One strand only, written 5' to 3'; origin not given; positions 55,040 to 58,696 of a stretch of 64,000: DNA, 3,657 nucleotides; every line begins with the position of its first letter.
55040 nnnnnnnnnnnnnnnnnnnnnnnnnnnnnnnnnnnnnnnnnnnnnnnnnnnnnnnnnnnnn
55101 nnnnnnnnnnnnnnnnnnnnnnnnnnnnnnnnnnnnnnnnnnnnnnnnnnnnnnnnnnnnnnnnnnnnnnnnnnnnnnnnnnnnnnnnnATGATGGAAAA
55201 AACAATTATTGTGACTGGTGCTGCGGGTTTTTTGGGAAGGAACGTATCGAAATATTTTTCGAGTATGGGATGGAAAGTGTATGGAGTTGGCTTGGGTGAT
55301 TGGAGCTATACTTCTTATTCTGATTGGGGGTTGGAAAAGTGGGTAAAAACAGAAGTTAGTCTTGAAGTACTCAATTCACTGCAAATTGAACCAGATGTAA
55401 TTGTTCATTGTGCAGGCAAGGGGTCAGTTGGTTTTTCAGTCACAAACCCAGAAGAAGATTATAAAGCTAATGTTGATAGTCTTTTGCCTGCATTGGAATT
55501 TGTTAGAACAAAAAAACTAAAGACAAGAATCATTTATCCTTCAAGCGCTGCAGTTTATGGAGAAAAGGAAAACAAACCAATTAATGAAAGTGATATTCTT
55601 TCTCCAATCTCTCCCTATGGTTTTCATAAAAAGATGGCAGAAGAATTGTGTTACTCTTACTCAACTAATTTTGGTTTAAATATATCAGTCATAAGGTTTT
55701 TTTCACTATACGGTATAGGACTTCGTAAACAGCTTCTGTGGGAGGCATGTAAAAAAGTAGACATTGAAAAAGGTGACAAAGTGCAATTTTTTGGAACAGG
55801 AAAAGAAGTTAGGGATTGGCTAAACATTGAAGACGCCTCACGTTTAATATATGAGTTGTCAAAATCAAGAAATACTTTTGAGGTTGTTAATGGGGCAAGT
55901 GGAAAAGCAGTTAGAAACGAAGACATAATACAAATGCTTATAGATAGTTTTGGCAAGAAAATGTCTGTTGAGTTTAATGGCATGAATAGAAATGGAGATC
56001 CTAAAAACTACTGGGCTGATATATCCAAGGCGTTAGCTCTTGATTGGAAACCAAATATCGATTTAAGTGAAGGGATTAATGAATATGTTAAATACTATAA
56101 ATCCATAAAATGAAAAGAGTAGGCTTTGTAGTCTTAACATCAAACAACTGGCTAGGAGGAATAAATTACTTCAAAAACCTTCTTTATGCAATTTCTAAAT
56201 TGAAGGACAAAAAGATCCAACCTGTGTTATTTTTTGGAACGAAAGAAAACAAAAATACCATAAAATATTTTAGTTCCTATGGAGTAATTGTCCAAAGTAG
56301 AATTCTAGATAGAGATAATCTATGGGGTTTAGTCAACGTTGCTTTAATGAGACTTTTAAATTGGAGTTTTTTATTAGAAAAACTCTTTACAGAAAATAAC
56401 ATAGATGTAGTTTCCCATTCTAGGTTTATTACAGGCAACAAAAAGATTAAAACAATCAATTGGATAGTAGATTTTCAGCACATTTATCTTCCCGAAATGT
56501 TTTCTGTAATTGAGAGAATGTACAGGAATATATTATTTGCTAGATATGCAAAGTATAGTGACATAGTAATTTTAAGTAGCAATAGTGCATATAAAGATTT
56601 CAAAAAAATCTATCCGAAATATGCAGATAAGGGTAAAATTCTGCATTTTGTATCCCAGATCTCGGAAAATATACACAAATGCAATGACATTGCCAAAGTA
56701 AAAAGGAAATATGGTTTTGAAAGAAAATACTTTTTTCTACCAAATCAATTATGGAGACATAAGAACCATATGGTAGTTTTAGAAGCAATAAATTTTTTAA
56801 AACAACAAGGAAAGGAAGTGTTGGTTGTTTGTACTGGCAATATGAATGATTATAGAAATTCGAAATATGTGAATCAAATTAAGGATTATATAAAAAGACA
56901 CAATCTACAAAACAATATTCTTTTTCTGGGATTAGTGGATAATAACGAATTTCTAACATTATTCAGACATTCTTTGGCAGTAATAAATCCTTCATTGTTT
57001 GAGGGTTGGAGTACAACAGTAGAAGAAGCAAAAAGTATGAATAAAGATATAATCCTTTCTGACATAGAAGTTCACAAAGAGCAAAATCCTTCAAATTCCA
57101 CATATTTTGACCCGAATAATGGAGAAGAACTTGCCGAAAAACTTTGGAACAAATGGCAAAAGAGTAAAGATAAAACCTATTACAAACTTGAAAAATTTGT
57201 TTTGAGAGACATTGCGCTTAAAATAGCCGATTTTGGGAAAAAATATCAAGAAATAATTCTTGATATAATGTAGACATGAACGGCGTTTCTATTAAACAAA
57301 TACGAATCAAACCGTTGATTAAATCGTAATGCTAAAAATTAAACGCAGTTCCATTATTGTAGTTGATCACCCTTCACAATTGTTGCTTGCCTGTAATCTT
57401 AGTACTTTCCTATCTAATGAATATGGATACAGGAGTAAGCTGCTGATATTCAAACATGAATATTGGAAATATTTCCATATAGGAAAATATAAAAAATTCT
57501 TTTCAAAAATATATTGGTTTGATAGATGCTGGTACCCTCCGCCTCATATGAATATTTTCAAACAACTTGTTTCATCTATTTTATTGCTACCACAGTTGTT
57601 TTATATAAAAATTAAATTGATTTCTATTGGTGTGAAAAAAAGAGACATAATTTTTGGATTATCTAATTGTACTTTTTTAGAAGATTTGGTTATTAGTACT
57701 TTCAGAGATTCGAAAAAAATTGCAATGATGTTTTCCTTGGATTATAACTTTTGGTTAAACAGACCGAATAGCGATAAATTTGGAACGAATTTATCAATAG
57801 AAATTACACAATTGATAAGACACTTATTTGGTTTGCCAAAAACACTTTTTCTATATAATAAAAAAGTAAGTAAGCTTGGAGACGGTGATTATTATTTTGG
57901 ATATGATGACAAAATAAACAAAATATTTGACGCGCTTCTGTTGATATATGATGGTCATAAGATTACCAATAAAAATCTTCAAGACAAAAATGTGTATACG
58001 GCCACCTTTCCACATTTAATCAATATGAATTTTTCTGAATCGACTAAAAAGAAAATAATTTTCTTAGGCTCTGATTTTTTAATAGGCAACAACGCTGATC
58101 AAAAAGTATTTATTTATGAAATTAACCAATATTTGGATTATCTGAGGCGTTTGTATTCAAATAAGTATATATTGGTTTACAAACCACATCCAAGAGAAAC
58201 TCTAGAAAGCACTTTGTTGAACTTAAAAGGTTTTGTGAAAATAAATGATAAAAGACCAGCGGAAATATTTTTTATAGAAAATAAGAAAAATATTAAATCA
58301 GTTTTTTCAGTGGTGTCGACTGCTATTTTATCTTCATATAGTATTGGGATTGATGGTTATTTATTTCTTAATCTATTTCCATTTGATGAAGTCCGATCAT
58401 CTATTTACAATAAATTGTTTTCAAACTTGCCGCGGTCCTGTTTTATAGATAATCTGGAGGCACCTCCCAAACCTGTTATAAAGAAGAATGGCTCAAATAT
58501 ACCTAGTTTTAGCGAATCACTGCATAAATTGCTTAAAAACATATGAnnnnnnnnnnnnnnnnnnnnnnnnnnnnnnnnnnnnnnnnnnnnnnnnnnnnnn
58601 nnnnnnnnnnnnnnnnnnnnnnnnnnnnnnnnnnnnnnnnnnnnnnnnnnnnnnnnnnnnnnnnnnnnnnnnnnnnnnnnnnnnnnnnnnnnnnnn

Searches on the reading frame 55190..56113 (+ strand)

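Call 9: search_protein_families(library=pfam, proteins=[window:55190-56113:+], max_evalue=0.001)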
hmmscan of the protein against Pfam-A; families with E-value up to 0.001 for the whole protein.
window:55190-56113:+ (307 aa): 6 families
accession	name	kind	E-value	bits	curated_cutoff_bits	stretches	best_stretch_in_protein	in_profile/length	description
PF01370.27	Epimerase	-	2e-36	126.1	20.9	1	6-226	1-227/240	NAD dependent epimerase/dehydratase family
PF16363.11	GDP_Man_Dehyd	-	3.1e-34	119.4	27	1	7-298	1-331/332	GDP-mannose 4,6 dehydratase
PF04321.23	RmlD_sub_bind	-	5.5e-13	49.1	27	1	5-176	2-154/287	RmlD substrate binding domain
PF01073.25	3Beta_HSD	-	7.8e-07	28.8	22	1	7-175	1-183/280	3-beta hydroxysteroid dehydrogenase/isomerase family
PF07993.18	NAD_binding_4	-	1.4e-06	28.1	20.1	1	62-170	83-204/258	Male sterility protein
PF02719.21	Polysacc_synt_2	-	3.2e-05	23.7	20.2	0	65-263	74-261/293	Polysaccharide biosynthesis protein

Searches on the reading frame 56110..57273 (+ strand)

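Call 9: search_protein_families(library=pfam, proteins=[window:56110-57273:+], max_evalue=0.001)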
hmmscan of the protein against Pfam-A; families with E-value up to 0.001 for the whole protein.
window:56110-57273:+ (387 aa): 2 families
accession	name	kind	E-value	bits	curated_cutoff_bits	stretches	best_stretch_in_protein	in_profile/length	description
PF00534.26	Glycos_transf_1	-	2e-17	63.7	26.4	1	199-345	7-152/172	Glycosyl transferases group 1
PF13692.12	Glyco_trans_1_4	-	3.4e-11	44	27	1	214-345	10-136/142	Glycosyl transferases group 1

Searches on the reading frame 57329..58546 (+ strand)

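Call 9: search_protein_families(library=pfam, proteins=[window:57329-58546:+], max_evalue=0.001)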
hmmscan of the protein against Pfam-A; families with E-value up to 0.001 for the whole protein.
window:57329-58546:+ (405 aa): 1 family
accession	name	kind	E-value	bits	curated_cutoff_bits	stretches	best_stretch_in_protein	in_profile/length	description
PF07388.17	A-2_8-polyST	-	3.6e-10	40.3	23.3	1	193-338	168-305/316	Alpha-2,8-polysialyltransferase (POLYST)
